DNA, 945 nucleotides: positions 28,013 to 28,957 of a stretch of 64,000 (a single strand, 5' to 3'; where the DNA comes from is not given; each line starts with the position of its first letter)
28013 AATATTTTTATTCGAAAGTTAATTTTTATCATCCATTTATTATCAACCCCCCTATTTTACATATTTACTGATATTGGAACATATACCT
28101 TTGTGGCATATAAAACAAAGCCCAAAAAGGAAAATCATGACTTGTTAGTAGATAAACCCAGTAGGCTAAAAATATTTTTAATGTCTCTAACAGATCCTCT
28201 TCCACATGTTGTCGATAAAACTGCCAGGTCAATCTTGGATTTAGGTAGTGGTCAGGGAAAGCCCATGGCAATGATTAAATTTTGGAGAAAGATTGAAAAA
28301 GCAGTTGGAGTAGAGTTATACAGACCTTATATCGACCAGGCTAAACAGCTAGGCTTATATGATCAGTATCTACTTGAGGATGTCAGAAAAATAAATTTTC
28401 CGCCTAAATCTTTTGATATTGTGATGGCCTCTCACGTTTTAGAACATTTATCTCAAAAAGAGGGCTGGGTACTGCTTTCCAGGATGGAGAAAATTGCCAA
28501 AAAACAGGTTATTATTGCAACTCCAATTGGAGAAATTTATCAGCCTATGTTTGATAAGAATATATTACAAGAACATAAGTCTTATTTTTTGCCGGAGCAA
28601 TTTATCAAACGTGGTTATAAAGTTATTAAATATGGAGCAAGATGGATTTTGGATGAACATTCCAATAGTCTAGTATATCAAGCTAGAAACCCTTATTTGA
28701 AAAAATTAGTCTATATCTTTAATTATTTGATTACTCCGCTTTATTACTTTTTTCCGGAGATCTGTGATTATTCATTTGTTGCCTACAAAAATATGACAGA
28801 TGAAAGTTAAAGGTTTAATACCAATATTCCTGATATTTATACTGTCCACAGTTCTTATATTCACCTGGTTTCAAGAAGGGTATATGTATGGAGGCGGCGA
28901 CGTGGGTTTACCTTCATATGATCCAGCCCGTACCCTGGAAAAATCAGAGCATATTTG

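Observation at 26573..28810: GT2 glycosyltransferase fused to two tandem SAM-methyltransferase domains (internal domain duplication)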

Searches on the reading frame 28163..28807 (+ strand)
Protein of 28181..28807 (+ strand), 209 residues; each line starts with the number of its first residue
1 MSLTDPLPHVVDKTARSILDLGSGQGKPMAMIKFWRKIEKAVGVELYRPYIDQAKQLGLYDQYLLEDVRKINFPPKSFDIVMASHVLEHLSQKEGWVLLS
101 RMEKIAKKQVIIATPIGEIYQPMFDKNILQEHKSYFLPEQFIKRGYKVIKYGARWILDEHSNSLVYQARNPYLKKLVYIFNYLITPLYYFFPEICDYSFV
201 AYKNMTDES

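Call 27: find_homologous_proteins(query=window:28181-28807:+)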
Query window:28181-28807:+ (209 aa): 31 proteins with E <= 0.001 among 109 candidates.
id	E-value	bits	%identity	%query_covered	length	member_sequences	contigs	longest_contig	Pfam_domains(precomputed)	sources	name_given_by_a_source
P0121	1.8e-99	350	69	100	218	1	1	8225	PF07021.19,PF13847.13,PF13489.13,PF13649.13,PF08241.19,PF08242.19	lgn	-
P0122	3.2e-99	349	71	99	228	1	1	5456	PF07021.19,PF13847.13,PF13489.13,PF13649.13,PF08241.19,PF08242.19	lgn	-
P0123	6.5e-94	331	66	100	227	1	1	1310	PF13847.13,PF13489.13,PF13649.13,PF08241.19,PF08242.19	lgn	-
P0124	5.0e-92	325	67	100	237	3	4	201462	PF13847.13,PF13489.13,PF13649.13,PF08241.19,PF08242.19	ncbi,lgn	-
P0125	1.5e-91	324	63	98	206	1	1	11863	PF07021.19,PF13847.13,PF13489.13,PF13649.13,PF08241.19,PF08242.19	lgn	-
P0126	1.8e-90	320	62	98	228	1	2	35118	PF07021.19,PF13847.13,PF13489.13,PF13649.13,PF08241.19,PF08242.19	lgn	-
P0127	1.6e-82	294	61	99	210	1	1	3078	PF07021.19,PF13847.13,PF13489.13,PF13649.13,PF08241.19,PF08242.19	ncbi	ncbi:MAG TPA: class I SAM-dependent methyltransferase [Puia sp.]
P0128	6.2e-81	289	60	98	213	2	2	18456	PF07021.19,PF13847.13,PF13489.13,PF13649.13,PF08241.19,PF08242.19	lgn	-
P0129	2.0e-72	261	59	97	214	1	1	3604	PF07021.19,PF13847.13,PF13489.13,PF13649.13,PF08241.19,PF08242.19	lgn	-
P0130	1.1e-61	226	50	100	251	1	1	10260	PF07021.19,PF13847.13,PF13489.13,PF13649.13,PF05219.18,PF08241.19,PF08242.19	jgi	-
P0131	5.9e-61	224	49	98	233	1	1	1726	PF07021.19,PF13847.13,PF13489.13,PF13649.13,PF08241.19,PF08242.19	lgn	-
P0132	1.1e-60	223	52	97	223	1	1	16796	PF07021.19,PF13847.13,PF13489.13,PF13649.13,PF08241.19,PF08242.19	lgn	-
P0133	1.3e-60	223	53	97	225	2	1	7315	PF13847.13,PF13489.13,PF13649.13,PF08241.19,PF08242.19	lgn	-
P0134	4.6e-59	218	50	99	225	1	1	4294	PF13847.13,PF13489.13,PF13649.13,PF01209.25,PF08241.19,PF08242.19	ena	-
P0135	9.4e-59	217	50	98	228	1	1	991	PF07021.19,PF13847.13,PF13489.13,PF13649.13,PF01209.25,PF08241.19,PF08242.19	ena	-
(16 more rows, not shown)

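Call 28: find_encoding_contigs(protein=P0124, flank=8000, max_places=1)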
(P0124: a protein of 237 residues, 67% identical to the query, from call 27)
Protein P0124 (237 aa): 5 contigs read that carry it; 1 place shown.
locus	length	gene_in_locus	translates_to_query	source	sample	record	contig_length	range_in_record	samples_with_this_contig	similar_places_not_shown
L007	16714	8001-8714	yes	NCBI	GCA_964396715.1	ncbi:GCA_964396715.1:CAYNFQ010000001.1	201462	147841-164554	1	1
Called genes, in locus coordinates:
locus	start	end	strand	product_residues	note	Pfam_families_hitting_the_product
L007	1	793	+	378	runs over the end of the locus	PF02350:Epimerase_2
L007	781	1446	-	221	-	PF00551:Formyl_trans_N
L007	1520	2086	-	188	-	PF02585:PIG-L (weak)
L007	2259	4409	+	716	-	PF11847:GT-C_AftD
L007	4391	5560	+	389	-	PF00534:Glycos_transf_1, PF13692:Glyco_trans_1_4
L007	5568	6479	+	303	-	PF00535:Glycos_transf_2, PF10111:Glyco_tranf_2_2 (weak), PF13506:Glyco_transf_21 (faint), PF13641:Glyco_tranf_2_3, PF13632:Glyco_trans_2_3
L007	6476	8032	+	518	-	PF00535:Glycos_transf_2, PF10111:Glyco_tranf_2_2 (weak), PF13641:Glyco_tranf_2_3, PF13632:Glyco_trans_2_3, PF13489:Methyltransf_23, PF08241:Methyltransf_11, PF08242:Methyltransf_12, PF13649:Methyltransf_25, +1 more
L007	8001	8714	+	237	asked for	PF13489:Methyltransf_23 (weak), PF13847:Methyltransf_31 (weak), PF08241:Methyltransf_11, PF08242:Methyltransf_12, PF13649:Methyltransf_25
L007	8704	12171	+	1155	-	PF11847:GT-C_AftD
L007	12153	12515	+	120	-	-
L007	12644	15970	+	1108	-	-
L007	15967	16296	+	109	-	-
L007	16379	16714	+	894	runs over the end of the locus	-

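Call 29: find_encoding_contigs(protein=P0121, flank=8000, max_places=1)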
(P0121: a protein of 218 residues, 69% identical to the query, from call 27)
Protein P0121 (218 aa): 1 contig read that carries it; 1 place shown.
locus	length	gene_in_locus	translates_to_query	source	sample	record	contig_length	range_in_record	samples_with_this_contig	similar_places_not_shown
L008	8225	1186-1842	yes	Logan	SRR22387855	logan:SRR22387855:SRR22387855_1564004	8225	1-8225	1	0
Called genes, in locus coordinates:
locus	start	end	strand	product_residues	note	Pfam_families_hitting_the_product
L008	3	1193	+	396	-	?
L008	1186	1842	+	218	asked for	PF13489:Methyltransf_23 (weak), PF07021:MetW (weak), PF13847:Methyltransf_31, PF08241:Methyltransf_11, PF08242:Methyltransf_12 (weak), PF13649:Methyltransf_25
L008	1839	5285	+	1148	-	PF11847:GT-C_AftD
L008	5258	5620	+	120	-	-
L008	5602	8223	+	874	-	?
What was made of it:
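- L008 (call 29).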

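Call 30: find_encoding_contigs(protein=P0126, flank=8000, max_places=1)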
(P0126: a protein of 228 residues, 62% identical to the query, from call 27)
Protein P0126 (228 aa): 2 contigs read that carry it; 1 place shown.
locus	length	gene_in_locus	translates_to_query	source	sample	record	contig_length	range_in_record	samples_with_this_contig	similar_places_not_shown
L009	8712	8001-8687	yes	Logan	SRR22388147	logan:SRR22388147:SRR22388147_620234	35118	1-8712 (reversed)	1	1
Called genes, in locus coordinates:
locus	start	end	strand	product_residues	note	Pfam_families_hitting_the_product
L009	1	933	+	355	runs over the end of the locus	PF00535:Glycos_transf_2, PF13641:Glyco_tranf_2_3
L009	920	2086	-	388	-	PF00534:Glycos_transf_1, PF13692:Glyco_trans_1_4, PF26337:Gtf3_C (weak)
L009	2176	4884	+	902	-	-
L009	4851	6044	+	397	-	PF02350:Epimerase_2 (weak), PF00534:Glycos_transf_1, PF13692:Glyco_trans_1_4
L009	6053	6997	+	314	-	PF00535:Glycos_transf_2, PF10111:Glyco_tranf_2_2 (weak), PF13641:Glyco_tranf_2_3, PF13506:Glyco_transf_21 (weak), PF13632:Glyco_trans_2_3 (weak)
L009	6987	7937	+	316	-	PF13641:Glyco_tranf_2_3, PF00535:Glycos_transf_2, PF10111:Glyco_tranf_2_2, PF13632:Glyco_trans_2_3 (weak)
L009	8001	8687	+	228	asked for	PF13489:Methyltransf_23, PF07021:MetW (weak), PF13847:Methyltransf_31, PF08241:Methyltransf_11, PF08242:Methyltransf_12, PF13649:Methyltransf_25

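Call 70: predict_structure(alignment_id=A3)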
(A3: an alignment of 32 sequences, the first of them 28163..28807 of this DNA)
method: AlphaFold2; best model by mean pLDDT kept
length: 215 residues; sequences in the alignment: 32
mean_pLDDT: 93.5   pTM: 0.90
mean pLDDT of the five models: 93.5, 92.9, 92.6, 92.1, 91.3
residues with pLDDT >= 90: 180; 70-90: 29; 50-70: 5; < 50: 1
segments of 3 or more residues with pLDDT < 50: none
pLDDT, mean of each block of 10 residues (from residue 1): 90 96 98 97 98 96 97 97 98 97 98 98 82 84 98 96 84 90 92 92 97 69
secondary structure, 60 per line:
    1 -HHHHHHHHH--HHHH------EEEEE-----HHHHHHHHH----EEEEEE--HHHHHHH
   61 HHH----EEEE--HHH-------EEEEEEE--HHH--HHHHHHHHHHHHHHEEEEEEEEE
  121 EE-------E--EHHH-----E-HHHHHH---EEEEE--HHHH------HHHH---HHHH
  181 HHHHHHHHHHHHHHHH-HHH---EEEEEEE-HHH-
elements in order: H2-10 H13-16 E23-27 H33-41 E46-51 H54-63 E68-71 E84-90 H98-111 E112-122 H144-149 E153-157 H160-163 H170-173 H177-196 E204-210

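Call 73: fold_search(model_id=the predicted structure, library=pdb)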
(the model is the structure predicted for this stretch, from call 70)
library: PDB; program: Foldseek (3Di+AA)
matches with E <= 10: 1998; with E <= 0.001: 1237
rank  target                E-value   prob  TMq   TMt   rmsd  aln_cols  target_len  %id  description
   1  3cc8                  1.9e-12  1.00  0.55  0.56   8.2       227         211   18  Crystal structure of a putative methyltransferase (bce_1332) from bacillus cereus atcc 10987 at 1.64 A resolution (released 2008-03-04)
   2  4iv8_A                2.3e-11  1.00  0.57  0.51   9.3       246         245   15  Crystal structure of N-methyl transferase from Plasmodium knowlesi complexed with S-adenosyl methionine (released 2014-02-19)
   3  5wp5_B                2.8e-11  1.00  0.56  0.29   7.9       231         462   16  Arabidopsis thaliana phosphoethanolamine N-methyltransferase 2 (AtPMT2) in complex with SAH (released 2017-11-15)
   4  4iv0_A                3.0e-11  1.00  0.59  0.50   8.8       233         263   16  Crystal structure of N-methyl transferase from Plasmodium vivax complexed with S-adenosyl methionine and phosphate (released 2014-02-19)
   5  6uak                  3.2e-11  1.00  0.53  0.40  11.1       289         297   14  LahSb - C-terminal methyltransferase involved in RiPP biosynthesis (released 2019-12-04)
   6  4mwz_A                4.3e-11  1.00  0.60  0.51   8.6       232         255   16  Crystal structure of N-methyl transferase from Plasmodium vivax complexed with S-adenosyl methionine, phosphate and am (released 2014-10-01)
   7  5gm2_M                4.3e-11  1.00  0.55  0.46   8.7       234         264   15  Crystal structure of methyltransferase TleD complexed with SAH and teleocidin A1 (released 2016-09-28)
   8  3uj6                  4.9e-11  1.00  0.61  0.52   7.6       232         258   13  SeMet Phosphoethanolamine methyltransferase from Plasmodium falciparum in complex with SAM and PO4 (released 2011-11-30)
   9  3ujb_A                6.0e-11  1.00  0.61  0.53   7.6       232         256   12  Phosphoethanolamine methyltransferase from Plasmodium falciparum in complex with SAH and phosphoethanolamine (released 2011-11-30)
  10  4r6w_A                6.8e-11  1.00  0.59  0.50   8.1       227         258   13  Plasmodium falciparum phosphoethanolamine methyltransferase D128A mutant in complex with S-adenosylhomocysteine and ph (released 2014-10-08)
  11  3ujd                  7.2e-11  1.00  0.60  0.52   7.9       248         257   12  Phosphoethanolamine methyltransferase mutant (Y19F) from Plasmodium falciparum in complex with phosphocholine (released 2011-11-30)
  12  4krh_A                7.2e-11  1.00  0.56  0.31   8.4       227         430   17  SeMet Haemonchus contortus Phosphoethanolamine N-methyltransferase 2 in complex with S-adenosyl-L-methionine (released 2013-09-25)
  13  3uj7_A                8.2e-11  1.00  0.59  0.50   7.7       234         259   13  Phosphoethanolamine methyltransferase from Plasmodium falciparum in complex with SAM and PO4 (released 2011-11-30)
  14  4mwz_B                8.7e-11  1.00  0.60  0.50   8.2       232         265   15  Crystal structure of N-methyl transferase from Plasmodium vivax complexed with S-adenosyl methionine, phosphate and am (released 2014-10-01)
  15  4iv0_B                9.9e-11  1.00  0.59  0.50   8.8       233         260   16  Crystal structure of N-methyl transferase from Plasmodium vivax complexed with S-adenosyl methionine and phosphate (released 2014-02-19)
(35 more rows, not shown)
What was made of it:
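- On Class I SAM-dependent methyltransferases (Methyltransf_11/25), both repeats: Foldseek matches class I MTs (call 73).
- MT fold neighbours are generic (TM 0.55-0.65) and include N-, C- and O-methyltransferases (call 73). Sugar O-methyltransferases RebM and AtmM score similarly (call 73).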
